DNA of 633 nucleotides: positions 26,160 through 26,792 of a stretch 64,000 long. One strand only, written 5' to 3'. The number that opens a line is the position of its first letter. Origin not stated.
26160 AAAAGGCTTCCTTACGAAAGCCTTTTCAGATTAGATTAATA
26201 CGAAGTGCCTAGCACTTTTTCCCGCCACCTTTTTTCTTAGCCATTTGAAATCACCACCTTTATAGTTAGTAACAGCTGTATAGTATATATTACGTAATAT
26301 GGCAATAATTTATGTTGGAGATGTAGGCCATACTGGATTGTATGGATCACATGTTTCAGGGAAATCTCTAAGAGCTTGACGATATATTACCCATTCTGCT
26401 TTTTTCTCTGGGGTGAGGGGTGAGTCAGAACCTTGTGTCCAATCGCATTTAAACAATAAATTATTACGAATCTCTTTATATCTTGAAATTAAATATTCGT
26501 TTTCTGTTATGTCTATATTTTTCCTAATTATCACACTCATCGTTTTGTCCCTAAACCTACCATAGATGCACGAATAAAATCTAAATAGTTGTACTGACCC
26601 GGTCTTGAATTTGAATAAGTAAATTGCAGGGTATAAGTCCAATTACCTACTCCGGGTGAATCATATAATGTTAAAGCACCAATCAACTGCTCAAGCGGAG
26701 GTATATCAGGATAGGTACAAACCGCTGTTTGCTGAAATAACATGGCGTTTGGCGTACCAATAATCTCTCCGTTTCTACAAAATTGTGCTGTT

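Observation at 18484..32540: Virion RNA polymerase split into two genes, separated by a tail-fibre cassette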

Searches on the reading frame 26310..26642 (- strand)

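Call 102: search_protein_families(library=phrogs, proteins=[window:26310-26642:-], max_evalue=0.001)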
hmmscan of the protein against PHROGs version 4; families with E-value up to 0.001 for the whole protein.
window:26310-26642:- (110 aa): 6 families
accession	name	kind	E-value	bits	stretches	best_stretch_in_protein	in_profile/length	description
phrog_8716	-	tail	6.2e-16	60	1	52-110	77-145/152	tail fiber protein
phrog_4912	-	tail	5.6e-14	53.4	1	33-110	124-202/226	tail fiber assembly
phrog_4697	-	tail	1.3e-07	32.3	1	43-95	136-189/314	tail assembly chaperone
phrog_4628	-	tail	2.6e-07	32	1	40-109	51-124/126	tail fiber assembly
phrog_5714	-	unknown function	0.00034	21.7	1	52-98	45-88/95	-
phrog_188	-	tail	0.00074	20.3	1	71-109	144-181/207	tail fiber assembly protein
